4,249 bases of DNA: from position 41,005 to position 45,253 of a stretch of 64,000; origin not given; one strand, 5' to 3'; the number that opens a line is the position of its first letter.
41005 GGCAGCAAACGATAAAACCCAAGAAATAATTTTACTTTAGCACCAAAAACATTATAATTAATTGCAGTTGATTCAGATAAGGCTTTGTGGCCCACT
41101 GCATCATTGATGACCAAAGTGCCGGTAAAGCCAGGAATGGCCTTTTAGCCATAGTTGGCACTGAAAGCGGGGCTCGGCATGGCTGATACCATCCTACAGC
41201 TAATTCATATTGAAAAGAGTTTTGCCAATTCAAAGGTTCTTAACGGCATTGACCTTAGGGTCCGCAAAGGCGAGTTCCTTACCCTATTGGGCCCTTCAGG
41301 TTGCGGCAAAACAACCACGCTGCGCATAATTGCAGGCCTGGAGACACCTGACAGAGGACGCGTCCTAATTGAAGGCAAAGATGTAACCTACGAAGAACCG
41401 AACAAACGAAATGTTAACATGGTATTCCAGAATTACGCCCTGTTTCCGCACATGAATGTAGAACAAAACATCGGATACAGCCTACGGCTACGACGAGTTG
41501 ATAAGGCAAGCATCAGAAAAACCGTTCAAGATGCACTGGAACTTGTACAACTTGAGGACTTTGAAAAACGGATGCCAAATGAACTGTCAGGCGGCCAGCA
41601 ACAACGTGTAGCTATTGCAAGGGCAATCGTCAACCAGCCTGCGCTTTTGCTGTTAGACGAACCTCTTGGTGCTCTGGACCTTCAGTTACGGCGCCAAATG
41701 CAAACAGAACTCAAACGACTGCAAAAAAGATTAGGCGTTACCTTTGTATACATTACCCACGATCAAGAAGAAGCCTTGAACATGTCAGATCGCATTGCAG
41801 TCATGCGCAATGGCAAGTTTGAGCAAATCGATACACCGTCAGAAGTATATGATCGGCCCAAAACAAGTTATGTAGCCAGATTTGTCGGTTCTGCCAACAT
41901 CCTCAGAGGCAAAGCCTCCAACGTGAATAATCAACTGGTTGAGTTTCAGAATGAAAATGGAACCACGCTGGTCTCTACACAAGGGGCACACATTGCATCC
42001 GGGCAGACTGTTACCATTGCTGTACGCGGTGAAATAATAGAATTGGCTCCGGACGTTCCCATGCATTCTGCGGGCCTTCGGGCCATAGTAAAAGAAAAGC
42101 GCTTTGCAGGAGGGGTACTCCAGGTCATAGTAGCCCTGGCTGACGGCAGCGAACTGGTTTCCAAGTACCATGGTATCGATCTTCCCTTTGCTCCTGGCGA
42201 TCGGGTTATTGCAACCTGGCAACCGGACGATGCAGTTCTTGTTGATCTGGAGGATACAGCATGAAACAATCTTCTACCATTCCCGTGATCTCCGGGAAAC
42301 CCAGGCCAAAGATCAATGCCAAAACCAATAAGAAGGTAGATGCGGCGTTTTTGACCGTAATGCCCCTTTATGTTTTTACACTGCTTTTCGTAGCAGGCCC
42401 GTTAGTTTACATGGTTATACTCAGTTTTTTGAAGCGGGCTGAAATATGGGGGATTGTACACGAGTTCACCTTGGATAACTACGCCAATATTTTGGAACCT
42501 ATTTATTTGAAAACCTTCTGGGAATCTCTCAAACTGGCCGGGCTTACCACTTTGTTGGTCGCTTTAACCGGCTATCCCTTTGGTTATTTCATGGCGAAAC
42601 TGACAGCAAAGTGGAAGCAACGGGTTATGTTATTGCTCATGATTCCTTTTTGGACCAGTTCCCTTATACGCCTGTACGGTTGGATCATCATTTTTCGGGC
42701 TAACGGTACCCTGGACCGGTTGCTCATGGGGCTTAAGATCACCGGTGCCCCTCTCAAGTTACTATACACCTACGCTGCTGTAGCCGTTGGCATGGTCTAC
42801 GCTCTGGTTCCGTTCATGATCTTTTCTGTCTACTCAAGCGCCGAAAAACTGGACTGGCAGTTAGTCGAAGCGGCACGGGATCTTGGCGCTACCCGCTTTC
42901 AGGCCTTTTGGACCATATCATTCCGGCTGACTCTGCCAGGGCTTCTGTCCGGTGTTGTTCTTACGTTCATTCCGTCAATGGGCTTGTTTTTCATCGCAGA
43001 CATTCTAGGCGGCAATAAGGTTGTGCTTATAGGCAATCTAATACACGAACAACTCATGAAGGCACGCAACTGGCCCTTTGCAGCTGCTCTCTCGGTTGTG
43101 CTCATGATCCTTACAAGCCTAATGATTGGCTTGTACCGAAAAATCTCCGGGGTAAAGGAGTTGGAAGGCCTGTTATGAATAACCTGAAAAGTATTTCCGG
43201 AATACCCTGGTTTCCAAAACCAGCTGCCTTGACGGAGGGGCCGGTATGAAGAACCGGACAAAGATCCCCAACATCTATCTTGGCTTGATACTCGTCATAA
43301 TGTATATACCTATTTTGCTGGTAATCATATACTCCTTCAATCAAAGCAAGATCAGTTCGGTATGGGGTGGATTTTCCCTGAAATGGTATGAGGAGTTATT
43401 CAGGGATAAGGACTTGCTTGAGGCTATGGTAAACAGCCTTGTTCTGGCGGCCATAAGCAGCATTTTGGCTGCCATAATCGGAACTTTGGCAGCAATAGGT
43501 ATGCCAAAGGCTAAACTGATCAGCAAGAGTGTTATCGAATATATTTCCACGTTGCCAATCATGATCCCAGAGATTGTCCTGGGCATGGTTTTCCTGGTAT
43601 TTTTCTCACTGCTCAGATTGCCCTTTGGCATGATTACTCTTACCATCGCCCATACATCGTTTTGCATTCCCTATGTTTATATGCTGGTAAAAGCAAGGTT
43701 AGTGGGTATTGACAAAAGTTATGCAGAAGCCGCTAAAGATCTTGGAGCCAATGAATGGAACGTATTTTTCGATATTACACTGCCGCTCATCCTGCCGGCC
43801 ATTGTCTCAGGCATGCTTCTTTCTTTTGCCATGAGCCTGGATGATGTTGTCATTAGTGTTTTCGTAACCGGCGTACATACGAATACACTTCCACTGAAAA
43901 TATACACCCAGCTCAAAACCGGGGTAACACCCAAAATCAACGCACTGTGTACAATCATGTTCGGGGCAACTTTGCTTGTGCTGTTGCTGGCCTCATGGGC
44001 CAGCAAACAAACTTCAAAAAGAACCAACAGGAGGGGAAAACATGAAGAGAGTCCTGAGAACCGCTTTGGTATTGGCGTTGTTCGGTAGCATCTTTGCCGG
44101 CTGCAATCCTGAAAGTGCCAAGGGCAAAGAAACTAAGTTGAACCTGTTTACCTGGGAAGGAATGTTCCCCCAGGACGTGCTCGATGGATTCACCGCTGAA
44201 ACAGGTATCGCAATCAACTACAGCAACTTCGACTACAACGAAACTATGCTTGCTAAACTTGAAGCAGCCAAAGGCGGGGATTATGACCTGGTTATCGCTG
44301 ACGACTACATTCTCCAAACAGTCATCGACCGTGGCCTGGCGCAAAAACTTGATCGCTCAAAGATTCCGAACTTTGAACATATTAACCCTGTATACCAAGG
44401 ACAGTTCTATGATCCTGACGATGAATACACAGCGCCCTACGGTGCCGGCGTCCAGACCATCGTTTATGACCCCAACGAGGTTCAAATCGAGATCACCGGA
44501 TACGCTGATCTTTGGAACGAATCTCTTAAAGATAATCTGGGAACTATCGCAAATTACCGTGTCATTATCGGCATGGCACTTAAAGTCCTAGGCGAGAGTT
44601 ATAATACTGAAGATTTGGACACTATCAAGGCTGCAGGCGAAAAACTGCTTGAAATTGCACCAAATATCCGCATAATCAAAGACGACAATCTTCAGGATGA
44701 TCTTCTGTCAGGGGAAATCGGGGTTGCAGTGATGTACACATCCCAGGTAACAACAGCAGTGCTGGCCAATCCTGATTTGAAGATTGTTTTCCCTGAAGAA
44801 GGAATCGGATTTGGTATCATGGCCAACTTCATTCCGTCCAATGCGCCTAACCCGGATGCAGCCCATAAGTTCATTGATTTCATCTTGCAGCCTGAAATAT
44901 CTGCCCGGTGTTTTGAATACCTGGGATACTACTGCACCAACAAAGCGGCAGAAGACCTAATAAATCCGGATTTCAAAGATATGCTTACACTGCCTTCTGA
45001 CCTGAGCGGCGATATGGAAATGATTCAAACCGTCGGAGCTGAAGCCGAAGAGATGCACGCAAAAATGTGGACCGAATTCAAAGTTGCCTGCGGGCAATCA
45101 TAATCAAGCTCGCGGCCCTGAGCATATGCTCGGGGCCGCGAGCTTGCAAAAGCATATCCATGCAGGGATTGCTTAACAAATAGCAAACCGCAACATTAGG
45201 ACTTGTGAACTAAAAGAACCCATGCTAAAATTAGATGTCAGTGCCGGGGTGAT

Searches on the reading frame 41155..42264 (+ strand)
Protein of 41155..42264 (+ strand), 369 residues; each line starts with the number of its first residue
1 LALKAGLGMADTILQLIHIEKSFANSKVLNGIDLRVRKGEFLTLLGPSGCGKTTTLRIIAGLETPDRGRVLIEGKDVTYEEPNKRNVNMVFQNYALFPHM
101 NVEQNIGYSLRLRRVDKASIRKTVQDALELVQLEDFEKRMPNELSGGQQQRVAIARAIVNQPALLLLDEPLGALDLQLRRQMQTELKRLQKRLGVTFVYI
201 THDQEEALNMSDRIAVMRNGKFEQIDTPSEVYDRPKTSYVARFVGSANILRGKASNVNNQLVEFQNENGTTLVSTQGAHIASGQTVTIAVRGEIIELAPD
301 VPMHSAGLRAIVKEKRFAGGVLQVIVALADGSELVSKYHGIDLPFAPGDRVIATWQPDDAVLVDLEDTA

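Call 8: search_protein_families(library=pfam, proteins=[window:41155-42264:+], max_evalue=0.00001)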
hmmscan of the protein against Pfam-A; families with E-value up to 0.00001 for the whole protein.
window:41155-42264:+ (369 aa): 2 families
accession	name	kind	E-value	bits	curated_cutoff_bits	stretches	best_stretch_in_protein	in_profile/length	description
PF00005.33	ABC_tran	-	1.4e-39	136.2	25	1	29-171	1-136/137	ABC transporter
PF08402.16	TOBE_2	-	4.9e-09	36.6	21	1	288-362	1-75/76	TOBE domain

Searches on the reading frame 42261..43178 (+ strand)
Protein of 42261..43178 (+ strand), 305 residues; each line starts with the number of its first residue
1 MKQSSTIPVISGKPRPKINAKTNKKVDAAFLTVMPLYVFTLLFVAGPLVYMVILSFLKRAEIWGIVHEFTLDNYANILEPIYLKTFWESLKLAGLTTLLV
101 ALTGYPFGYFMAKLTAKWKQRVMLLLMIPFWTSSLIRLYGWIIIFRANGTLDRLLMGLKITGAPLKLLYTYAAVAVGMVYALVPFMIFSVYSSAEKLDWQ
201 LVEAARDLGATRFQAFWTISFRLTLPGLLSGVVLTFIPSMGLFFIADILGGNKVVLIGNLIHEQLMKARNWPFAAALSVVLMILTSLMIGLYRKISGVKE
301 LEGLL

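Call 8: search_protein_families(library=pfam, proteins=[window:42261-43178:+], max_evalue=0.00001)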
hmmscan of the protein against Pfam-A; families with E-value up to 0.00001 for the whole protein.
window:42261-43178:+ (305 aa): 1 family
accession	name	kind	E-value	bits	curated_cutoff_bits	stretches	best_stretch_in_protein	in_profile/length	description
PF00528.27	BPD_transp_1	-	2.8e-12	47.2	26.4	1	104-291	1-174/184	Binding-protein-dependent transport system inner membrane component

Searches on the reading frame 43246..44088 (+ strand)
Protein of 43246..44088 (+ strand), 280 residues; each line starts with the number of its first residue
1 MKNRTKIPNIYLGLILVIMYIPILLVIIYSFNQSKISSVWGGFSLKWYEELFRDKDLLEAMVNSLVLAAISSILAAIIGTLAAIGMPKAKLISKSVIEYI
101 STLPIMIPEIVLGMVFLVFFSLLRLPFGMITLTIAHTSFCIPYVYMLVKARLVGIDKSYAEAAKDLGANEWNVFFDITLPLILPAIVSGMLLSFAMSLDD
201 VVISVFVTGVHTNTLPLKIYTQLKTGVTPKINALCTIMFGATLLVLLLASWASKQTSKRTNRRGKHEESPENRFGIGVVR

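Call 8: search_protein_families(library=pfam, proteins=[window:43246-44088:+], max_evalue=0.00001)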
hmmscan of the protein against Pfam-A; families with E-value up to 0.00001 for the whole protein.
window:43246-44088:+ (280 aa): 1 family
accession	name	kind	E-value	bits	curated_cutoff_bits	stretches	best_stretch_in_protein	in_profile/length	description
PF00528.27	BPD_transp_1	-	2.5e-18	66.9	26.4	1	77-249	3-171/184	Binding-protein-dependent transport system inner membrane component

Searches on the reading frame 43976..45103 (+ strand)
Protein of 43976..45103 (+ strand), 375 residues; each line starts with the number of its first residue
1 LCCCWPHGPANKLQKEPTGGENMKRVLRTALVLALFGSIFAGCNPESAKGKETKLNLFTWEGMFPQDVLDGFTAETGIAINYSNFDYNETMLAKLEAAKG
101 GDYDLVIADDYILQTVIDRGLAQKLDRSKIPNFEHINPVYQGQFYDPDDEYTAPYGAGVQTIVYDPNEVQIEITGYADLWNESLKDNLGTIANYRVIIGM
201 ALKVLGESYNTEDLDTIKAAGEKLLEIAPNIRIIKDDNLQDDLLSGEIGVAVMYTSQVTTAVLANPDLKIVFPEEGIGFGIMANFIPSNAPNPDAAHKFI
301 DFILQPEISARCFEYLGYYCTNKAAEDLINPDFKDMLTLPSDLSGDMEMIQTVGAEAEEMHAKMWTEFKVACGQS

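Call 8: search_protein_families(library=pfam, proteins=[window:43976-45103:+], max_evalue=0.00001)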
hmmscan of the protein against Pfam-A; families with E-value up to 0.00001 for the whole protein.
window:43976-45103:+ (375 aa): 4 families
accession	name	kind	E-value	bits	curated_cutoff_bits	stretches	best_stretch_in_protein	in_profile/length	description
PF13416.11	SBP_bac_8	-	4e-27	96.2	27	1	70-334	4-272/279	Bacterial extracellular solute-binding protein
PF13343.11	SBP_bac_6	-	5e-18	65.9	24.6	1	104-313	5-212/245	Bacterial extracellular solute-binding protein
PF01547.30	SBP_bac_1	-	6.3e-14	53.1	26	1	65-307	11-304/307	Bacterial extracellular solute-binding protein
PF13531.11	SBP_bac_11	-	1.2e-08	35.5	25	1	67-309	15-218/227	Bacterial extracellular solute-binding protein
